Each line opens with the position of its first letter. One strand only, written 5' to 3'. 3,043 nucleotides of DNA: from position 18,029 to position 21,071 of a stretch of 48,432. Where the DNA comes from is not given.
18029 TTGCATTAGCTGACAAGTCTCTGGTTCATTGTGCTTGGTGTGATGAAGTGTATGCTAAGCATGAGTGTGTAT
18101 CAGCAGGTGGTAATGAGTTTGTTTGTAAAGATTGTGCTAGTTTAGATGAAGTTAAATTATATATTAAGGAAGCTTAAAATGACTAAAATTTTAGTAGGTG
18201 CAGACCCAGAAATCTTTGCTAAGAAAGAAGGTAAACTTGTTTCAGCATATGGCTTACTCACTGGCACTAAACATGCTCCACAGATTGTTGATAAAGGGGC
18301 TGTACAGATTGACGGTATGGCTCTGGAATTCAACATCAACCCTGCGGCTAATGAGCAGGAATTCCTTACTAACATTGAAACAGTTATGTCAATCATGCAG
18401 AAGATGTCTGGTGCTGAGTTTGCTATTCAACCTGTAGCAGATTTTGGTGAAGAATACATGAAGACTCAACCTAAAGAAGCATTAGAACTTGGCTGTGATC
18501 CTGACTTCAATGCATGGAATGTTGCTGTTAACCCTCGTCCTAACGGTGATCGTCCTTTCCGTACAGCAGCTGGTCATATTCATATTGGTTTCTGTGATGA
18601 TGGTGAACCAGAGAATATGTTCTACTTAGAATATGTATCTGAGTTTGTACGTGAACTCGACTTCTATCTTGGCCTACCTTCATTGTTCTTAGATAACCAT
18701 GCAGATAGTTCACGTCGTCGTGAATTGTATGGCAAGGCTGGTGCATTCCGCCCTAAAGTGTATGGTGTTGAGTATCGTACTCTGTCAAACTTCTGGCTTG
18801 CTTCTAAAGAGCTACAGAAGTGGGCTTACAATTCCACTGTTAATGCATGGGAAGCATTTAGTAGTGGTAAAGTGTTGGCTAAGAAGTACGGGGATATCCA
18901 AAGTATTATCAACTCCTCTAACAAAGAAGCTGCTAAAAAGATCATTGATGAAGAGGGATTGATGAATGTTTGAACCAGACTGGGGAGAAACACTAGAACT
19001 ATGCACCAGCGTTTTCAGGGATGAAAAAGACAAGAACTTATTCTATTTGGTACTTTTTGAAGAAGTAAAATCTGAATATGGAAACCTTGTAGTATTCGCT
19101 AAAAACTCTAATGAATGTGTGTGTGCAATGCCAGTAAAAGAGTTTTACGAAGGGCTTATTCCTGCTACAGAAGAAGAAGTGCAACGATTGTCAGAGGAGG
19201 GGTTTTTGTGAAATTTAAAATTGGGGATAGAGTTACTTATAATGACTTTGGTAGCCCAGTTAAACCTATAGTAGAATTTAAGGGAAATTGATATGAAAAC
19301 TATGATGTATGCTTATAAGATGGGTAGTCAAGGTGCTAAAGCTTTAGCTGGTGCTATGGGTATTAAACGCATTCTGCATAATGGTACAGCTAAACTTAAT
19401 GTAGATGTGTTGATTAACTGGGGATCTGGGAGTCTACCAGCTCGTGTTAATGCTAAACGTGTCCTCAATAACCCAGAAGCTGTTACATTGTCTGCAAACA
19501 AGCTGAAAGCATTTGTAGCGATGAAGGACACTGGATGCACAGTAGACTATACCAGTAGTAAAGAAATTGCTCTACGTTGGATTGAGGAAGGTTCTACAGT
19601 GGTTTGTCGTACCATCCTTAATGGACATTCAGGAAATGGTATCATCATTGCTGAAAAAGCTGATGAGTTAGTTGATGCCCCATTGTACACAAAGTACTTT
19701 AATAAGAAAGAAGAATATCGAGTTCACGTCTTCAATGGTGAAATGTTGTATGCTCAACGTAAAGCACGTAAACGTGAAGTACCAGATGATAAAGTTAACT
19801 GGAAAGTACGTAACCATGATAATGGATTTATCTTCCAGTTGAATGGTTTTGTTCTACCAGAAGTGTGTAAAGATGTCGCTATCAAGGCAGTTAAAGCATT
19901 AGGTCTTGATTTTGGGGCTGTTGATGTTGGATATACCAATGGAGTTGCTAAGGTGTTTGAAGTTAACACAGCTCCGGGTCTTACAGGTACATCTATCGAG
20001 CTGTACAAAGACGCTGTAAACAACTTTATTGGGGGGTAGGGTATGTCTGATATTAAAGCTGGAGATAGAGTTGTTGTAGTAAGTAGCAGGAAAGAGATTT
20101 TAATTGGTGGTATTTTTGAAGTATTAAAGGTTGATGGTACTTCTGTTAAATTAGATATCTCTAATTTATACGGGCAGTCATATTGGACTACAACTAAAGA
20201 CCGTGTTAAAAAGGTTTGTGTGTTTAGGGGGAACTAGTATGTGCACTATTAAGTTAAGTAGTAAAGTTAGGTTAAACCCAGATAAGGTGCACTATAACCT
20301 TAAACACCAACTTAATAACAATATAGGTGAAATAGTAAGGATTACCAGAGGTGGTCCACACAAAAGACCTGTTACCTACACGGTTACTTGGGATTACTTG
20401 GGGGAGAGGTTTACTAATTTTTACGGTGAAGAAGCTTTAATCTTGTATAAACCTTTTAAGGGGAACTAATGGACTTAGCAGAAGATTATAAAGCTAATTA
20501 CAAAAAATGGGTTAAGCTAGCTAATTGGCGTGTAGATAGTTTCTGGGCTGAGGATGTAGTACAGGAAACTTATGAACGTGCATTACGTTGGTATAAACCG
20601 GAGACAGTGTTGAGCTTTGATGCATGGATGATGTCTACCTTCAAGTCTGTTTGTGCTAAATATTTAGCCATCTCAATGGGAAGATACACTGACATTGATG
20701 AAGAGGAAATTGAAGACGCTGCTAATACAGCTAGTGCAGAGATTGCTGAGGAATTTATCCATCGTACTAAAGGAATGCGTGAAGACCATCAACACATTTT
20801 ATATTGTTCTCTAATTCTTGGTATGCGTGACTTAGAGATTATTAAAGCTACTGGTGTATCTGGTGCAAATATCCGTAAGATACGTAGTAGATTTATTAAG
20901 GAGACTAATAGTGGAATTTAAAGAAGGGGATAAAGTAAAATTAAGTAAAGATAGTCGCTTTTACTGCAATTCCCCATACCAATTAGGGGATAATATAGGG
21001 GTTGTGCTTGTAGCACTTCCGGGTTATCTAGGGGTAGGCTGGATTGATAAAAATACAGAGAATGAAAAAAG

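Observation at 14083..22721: Promoter-led module with five amide-bond enzymes and many tiny ORFs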

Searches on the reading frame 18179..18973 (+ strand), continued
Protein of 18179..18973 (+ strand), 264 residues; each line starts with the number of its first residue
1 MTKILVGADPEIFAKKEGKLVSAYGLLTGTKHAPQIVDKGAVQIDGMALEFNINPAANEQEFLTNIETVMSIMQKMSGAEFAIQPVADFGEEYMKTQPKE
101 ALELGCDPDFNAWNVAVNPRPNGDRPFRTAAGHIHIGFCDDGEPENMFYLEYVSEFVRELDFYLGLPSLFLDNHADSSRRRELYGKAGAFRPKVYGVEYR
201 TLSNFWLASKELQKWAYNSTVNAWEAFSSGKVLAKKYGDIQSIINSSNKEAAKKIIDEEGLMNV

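Call 96: search_protein_families(library=pfam, max_evalue=0.01, proteins=[L015:5049-6011:+, L015:6030-6986:+, L015:7776-8345:+, L015:9508-11040:+, L015:11399-12283:+, L015:12283-12681:+, L015:12681-13058:+, L016:5815-7014:+, L016:7025-7996:+, L016:10602-12632:+])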
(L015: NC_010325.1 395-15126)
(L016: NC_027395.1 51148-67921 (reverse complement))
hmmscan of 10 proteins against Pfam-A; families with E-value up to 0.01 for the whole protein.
L015:5049-6011:+ (320 aa): 0 families

L015:6030-6986:+ (318 aa): 0 families

L015:7776-8345:+ (189 aa): 0 families

L015:9508-11040:+ (510 aa): 3 families
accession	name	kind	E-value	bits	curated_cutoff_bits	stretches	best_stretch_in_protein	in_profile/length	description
PF13522.11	GATase_6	-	4.1e-26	92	27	1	74-191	9-130/130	Glutamine amidotransferase domain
PF13537.11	GATase_7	-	9.1e-06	26.1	25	1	103-195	23-121/123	Glutamine amidotransferase domain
PF00310.26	GATase_2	-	0.0036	16.6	19.9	0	143-208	321-386/420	Glutamine amidotransferases class-II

L015:11399-12283:+ (294 aa): 0 families

L015:12283-12681:+ (132 aa): 2 families
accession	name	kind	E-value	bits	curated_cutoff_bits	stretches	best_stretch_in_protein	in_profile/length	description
PF06094.17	GGACT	-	3.6e-20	73.2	22.8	1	5-122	1-119/120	Gamma-glutamyl cyclotransferase, AIG2-like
PF21986.1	AH_C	-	0.00076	19.9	27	1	3-124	1-121/123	Allophanate hydrolase C-terminal domain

L015:12681-13058:+ (125 aa): 0 families

L016:5815-7014:+ (399 aa): 0 families

L016:7025-7996:+ (323 aa): 0 families

L016:10602-12632:+ (676 aa): 3 families
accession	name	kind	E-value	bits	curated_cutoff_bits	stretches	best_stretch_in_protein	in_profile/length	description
PF13522.11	GATase_6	-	1.1e-14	55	27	1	76-176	8-117/130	Glutamine amidotransferase domain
PF13537.11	GATase_7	-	3.6e-06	27.4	25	1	94-193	9-121/123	Glutamine amidotransferase domain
PF13230.11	GATase_4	-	0.00016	21.2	23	1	76-140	69-141/272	Glutamine amidotransferases class-II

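Call 99: find_encoding_contigs(protein=P0019, flank=10000, max_places=1)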
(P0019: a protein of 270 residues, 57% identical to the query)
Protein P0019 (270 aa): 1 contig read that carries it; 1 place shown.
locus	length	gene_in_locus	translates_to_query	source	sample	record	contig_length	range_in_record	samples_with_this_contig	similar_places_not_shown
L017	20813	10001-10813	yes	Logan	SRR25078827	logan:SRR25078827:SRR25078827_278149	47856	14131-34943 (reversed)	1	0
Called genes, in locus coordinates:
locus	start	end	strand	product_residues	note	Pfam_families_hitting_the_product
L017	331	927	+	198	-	-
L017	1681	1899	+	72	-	-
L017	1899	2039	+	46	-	-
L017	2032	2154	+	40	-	-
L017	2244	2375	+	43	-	-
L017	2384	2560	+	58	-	-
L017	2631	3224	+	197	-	-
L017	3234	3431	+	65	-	-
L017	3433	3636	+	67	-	-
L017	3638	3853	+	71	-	-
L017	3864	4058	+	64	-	-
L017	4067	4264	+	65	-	-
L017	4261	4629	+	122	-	-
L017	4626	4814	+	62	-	-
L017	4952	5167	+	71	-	-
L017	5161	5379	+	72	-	-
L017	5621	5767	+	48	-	-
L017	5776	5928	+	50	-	-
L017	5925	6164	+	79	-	-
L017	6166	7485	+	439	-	-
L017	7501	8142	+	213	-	PF07722:Peptidase_C26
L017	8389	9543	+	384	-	PF13522:GATase_6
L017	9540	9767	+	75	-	-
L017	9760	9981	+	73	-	-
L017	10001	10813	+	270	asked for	PF14395:COOH-NH2_lig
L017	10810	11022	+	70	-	-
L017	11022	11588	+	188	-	-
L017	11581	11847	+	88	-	-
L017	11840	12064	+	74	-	-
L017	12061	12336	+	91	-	-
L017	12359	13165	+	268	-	PF12224:Amidoligase_2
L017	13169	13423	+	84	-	-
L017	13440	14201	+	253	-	PF08443:RimK (faint)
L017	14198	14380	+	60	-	-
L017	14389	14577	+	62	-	-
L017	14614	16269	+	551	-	PF13155:Toprim_2, PF03796:DnaB_C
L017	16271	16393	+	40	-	-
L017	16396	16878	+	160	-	PF04542:Sigma70_r2 (weak)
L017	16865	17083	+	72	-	-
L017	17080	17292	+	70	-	-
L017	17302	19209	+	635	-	PF00476:DNA_pol_A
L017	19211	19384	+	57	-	-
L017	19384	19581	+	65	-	-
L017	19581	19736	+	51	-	-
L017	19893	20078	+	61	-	-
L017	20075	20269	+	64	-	-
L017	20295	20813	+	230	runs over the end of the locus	-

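Call 100: find_encoding_contigs(protein=P0044, flank=10000, max_places=1)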
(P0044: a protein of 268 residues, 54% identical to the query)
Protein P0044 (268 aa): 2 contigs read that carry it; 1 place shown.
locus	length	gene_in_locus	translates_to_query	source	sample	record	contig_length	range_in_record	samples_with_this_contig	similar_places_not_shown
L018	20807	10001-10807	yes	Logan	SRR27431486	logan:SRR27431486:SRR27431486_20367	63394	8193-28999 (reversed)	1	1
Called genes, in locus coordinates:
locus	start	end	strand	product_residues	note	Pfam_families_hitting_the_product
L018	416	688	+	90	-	-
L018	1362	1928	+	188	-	-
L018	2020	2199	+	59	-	-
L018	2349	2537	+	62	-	-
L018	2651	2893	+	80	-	-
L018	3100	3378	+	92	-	-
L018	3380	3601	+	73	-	-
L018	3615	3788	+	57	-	-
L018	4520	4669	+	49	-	-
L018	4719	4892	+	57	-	-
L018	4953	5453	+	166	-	PF10721:DUF2514 (weak)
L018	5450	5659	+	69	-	-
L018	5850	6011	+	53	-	-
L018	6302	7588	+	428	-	-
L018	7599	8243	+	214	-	PF07722:Peptidase_C26, PF00117:GATase (weak)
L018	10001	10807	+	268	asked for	PF14395:COOH-NH2_lig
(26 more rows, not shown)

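Call 101: find_encoding_contigs(protein=P0060, flank=10000, max_places=1)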
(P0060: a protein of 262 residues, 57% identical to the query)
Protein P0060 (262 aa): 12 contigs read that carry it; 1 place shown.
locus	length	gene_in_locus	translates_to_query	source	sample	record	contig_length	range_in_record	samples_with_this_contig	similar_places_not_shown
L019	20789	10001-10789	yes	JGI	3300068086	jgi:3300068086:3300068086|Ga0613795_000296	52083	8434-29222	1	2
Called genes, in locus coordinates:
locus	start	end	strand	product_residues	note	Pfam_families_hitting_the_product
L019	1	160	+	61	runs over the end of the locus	-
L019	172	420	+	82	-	-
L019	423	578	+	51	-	-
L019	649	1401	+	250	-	-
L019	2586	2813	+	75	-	-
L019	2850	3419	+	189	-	-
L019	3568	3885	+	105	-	-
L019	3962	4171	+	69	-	-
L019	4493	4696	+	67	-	-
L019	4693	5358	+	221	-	PF18346:SH3_15 (faint)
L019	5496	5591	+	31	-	-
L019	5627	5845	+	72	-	-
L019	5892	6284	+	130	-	-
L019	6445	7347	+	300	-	-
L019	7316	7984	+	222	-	PF07722:Peptidase_C26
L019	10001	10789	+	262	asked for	PF14395:COOH-NH2_lig (weak)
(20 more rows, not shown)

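Call 108: find_related_loci(query=A7, collection=viral_contigs, flank=10000)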
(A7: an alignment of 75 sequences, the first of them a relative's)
Query A7 (264 aa) in viral_contigs; peptide patterns used: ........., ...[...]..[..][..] (x = any residue, [..] = any of these).
592 stretches matched a pattern; 519 encode a relative of the query (tblastn E <= 1e-3); the best 80 are kept; 80 distinct loci.
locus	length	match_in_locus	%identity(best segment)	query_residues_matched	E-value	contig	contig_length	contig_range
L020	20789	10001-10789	67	1-262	1e-120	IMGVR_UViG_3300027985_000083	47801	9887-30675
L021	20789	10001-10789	68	1-262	6e-123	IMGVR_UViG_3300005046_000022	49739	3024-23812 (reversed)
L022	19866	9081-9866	59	1-262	9e-105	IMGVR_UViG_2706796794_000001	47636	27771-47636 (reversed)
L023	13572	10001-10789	58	1-262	4e-97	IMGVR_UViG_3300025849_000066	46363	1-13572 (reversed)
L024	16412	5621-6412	57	1-262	3e-96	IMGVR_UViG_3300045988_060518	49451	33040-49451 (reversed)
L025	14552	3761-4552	57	1-262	1e-95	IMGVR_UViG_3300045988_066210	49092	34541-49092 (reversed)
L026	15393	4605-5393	56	2-262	4e-95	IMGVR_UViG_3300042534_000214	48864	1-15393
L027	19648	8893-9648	57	3-256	1e-94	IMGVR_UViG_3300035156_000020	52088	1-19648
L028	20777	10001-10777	56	1-261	2e-94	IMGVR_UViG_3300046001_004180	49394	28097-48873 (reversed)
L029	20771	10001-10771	55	3-261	6e-93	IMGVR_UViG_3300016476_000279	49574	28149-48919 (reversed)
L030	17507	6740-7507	56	4-261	6e-93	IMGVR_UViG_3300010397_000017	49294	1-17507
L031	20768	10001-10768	56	4-261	4e-92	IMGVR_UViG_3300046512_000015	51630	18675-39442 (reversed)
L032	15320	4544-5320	55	1-261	1e-91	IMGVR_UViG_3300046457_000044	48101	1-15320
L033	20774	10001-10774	58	3-261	5e-91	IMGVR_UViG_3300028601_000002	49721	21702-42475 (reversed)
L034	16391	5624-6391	54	4-261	1e-90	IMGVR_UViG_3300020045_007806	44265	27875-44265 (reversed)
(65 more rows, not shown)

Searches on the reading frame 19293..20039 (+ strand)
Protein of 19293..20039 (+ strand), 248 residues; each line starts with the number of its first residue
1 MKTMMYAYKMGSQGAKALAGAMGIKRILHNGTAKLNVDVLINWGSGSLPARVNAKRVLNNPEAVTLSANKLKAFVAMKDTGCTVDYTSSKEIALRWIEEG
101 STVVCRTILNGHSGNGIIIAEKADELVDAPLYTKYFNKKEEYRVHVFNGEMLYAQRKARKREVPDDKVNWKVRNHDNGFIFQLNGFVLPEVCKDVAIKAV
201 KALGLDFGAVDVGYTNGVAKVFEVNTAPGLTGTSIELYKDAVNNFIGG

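Call 8: search_protein_families(library=pfam, max_evalue=0.01, proteins=[window:19293-20039:+])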
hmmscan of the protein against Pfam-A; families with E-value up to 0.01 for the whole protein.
window:19293-20039:+ (248 aa): 3 families
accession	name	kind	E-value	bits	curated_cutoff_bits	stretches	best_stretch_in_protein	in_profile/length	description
PF08443.16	RimK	-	5e-05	23.4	21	1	110-239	49-178/188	RimK-like ATP-grasp domain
PF07478.18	Dala_Dala_lig_C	-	0.0028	17.6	24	1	192-235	138-183/204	D-ala D-ala ligase C-terminus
PF18299.6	R2K_2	-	0.0046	17.3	26.2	1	137-227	63-131/147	ATP-grasp domain, R2K clade family 2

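Call 12: search_protein_families(library=phrogs, max_evalue=0.001, proteins=[window:19293-20039:+])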
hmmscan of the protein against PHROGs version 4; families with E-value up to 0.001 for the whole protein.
window:19293-20039:+ (248 aa): 1 family
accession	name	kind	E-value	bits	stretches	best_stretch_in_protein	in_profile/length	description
phrog_2599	-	moron, auxiliary metabolic gene and host takeover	1.2e-83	283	1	1-246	43-306/708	ribosomal protein S6 glutaminyl transferase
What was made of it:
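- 19293..20039 (+): RimK/MptN-type ATP-grasp ligase (alpha-L-glutamate ligase family). PF08443 (call 8). phrog_2599, E 1.2e-83 (call 12).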

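Call 62: search_protein_families(library=ncbifam, max_evalue=0.01, proteins=[window:19293-20039:+])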
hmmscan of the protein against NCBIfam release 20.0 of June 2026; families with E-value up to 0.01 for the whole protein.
window:19293-20039:+ (248 aa): 9 families
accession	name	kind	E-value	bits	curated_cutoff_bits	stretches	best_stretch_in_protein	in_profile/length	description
NF040720.1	MptN_Meth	equivalog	5e-12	45.5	350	1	55-234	87-275/291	tetrahydromethanopterin:alpha-L-glutamate ligase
TIGR00768.1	rimK_fam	subfamily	1.3e-09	37.9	143.4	1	56-234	74-261/276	RimK family alpha-L-glutamate ligase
NF002378.0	PRK01372.1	subfamily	1.3e-05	24.1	243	1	95-235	140-278/305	D-alanine--D-alanine ligase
NF007764.0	PRK10446.1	equivalog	4.1e-05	23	331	1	193-233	230-270/300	30S ribosomal protein S6--L-glutamate ligase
TIGR04185.1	ATPgraspMvdC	equivalog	6.1e-05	22.3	425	1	122-225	192-292/318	MvdC family ATP-grasp ribosomal peptide maturase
TIGR04356.1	grasp_GAK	hypoth_equivalog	0.0021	17.2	300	1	194-243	228-277/287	GAK system ATP-grasp enzyme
TIGR04184.1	ATPgraspMvdD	equivalog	0.0037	16.5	475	1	134-227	206-296/321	MvdD family ATP-grasp ribosomal peptide maturase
TIGR01205.1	D_ala_D_alaTIGR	subfamily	0.0049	15.9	245.65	1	191-235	248-294/318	D-alanine--D-alanine ligase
NF011169.0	PRK14571.1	equivalog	0.0075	15.6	404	0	192-234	228-271/300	D-alanyl-alanine synthetase A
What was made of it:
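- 19293..20039 (+): NCBIfam MptN 5e-12 and rimK_fam 1.3e-9 (call 62).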

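Call 63: search_solved_structures(query=window:19293-20039:+, max_evalue=0.01, show_alignments=2)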
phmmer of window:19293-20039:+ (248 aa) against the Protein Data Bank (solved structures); distinct sequences matched with E-value up to 0.01: 4.
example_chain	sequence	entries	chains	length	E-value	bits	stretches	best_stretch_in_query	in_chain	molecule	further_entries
7qys_A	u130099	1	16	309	0.00035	23.3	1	100-243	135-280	Probable alpha-L-glutamate ligase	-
7qyr_A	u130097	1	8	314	0.0021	20.8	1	59-241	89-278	Probable alpha-L-glutamate ligase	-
5zct_A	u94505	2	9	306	0.0047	19.6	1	189-233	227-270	Ribosomal protein S6--L-glutamate ligase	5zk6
4iwx_A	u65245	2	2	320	0.0054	19.4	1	189-233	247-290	Ribosomal protein S6 modification protein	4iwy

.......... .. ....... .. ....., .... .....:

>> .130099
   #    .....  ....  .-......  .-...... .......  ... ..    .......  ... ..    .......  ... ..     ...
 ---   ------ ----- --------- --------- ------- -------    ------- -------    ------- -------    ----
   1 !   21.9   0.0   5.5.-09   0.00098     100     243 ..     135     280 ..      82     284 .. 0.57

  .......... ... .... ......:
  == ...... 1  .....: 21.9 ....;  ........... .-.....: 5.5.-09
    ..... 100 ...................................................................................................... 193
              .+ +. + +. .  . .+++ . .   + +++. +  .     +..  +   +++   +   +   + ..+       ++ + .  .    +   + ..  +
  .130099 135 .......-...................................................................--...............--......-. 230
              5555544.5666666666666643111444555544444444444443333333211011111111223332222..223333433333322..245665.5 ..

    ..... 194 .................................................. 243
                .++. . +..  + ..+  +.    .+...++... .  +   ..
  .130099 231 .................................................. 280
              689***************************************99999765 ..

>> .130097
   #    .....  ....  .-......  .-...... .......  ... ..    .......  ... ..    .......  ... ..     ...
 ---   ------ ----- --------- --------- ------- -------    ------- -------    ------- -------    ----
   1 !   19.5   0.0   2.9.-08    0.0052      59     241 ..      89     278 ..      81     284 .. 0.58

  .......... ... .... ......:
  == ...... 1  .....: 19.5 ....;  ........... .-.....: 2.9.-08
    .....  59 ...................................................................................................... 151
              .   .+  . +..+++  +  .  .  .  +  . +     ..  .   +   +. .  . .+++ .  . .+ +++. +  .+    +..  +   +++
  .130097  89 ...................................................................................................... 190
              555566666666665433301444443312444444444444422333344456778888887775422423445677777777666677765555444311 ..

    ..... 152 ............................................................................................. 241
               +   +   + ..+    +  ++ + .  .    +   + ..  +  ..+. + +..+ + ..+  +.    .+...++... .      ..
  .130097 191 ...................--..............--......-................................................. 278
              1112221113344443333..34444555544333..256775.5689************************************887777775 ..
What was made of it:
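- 19293..20039 (+): PDB 7qys/5zct (call 63).
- On RimK-family alpha-L-glutamate ligases (ATP-grasp): MptN 5e-12, rimK_fam 1.3e-9 and PDB RimK hits, but all bit scores are far below the curated cut-offs (calls 62, 63).
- The ATP-grasp is closest to MptN/RimK glutamate ligases, which act on cofactors as well as proteins (calls 62, 63).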

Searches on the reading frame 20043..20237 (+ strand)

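Call 37: search_protein_families(library=phrogs, max_evalue=0.01, proteins=[window:20043-20237:+])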
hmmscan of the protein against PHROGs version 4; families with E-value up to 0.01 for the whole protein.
window:20043-20237:+ (64 aa): 1 family
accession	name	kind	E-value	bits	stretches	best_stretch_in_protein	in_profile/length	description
phrog_584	-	tail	0.0062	17.3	1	2-47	39-84/218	major tail protein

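Call 38: search_protein_families(library=pfam, max_evalue=1, proteins=[window:20043-20237:+])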
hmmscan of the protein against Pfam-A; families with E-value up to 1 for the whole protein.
window:20043-20237:+ (64 aa): 1 family
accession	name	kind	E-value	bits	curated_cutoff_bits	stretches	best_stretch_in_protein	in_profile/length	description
PF01957.25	NfeD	-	0.19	12.4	29.1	0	3-14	36-47/57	NfeD-like C-terminal, partner-binding domain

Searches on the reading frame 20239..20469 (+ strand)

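Call 37: search_protein_families(library=phrogs, max_evalue=0.01, proteins=[window:20239-20469:+])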
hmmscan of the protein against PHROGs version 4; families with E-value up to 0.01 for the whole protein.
window:20239-20469:+ (76 aa): 0 families

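Call 38: search_protein_families(library=pfam, max_evalue=1, proteins=[window:20239-20469:+])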
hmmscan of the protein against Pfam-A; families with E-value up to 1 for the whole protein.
window:20239-20469:+ (76 aa): 1 family
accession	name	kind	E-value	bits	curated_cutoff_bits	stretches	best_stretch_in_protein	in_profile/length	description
PF01054.23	MMTV_SAg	-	0.06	14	25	1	7-69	20-83/92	Mouse mammary tumour virus superantigen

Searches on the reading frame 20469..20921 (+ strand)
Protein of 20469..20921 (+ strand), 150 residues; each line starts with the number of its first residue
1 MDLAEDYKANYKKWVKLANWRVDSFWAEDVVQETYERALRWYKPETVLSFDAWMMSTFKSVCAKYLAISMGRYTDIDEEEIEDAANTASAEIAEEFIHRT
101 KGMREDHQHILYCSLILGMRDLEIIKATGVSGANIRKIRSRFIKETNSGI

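Call 8: search_protein_families(library=pfam, max_evalue=0.01, proteins=[window:20469-20921:+])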
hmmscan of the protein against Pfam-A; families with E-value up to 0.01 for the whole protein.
window:20469-20921:+ (150 aa): 1 family
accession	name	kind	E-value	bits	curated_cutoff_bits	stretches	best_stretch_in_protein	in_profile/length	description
PF04542.20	Sigma70_r2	-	2.8e-05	24.3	24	1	15-66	10-65/71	Sigma-70 region 2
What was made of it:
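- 20469..20921 (+): ECF-like two-domain sigma factor. It lies inside the block here but is not a conserved module member. Sigma70_r2 (call 8).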

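Call 12: search_protein_families(library=phrogs, max_evalue=0.001, proteins=[window:20469-20921:+])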
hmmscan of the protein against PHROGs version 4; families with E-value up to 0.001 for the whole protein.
window:20469-20921:+ (150 aa): 1 family
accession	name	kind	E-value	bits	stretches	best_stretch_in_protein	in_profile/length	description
phrog_1740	-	transcription regulation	9.5e-08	32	1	2-144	57-210/567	RNA polymerase sigma factor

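Call 62: search_protein_families(library=ncbifam, max_evalue=0.01, proteins=[window:20469-20921:+])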
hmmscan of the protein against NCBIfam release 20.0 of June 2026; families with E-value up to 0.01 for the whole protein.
window:20469-20921:+ (150 aa): 6 families
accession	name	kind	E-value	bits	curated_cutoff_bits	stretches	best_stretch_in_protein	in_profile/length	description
TIGR02937.1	sigma70-ECF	superfamily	9.6e-11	41.6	42.9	1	3-144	3-159/165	sigma-70 family RNA polymerase sigma factor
NF058625.1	sigma_PG0214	equivalog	1e-05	25.3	130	1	20-141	24-152/170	GFO_1088 family ECF-type sigma factor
TIGR02952.1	Sig70_famx2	equivalog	2.8e-05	24.1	206.45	1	9-145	19-165/170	ECF subfamily RNA polymerase sigma factor, BldN family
NF009170.0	PRK12517.1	subfamily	5.7e-05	22.6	197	1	13-127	35-153/188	RNA polymerase sigma factor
TIGR02985.1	Sig70_bacteroi1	subfamily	0.0017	18.6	126.4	1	7-136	7-148/162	RNA polymerase sigma-70 factor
NF007220.0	PRK09639.1-5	equivalog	0.0097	15.7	260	0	26-113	29-117/181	RNA polymerase sigma factor SigX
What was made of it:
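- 20469..20921 (+): TIGR02937, E 9.6e-11 (call 62).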
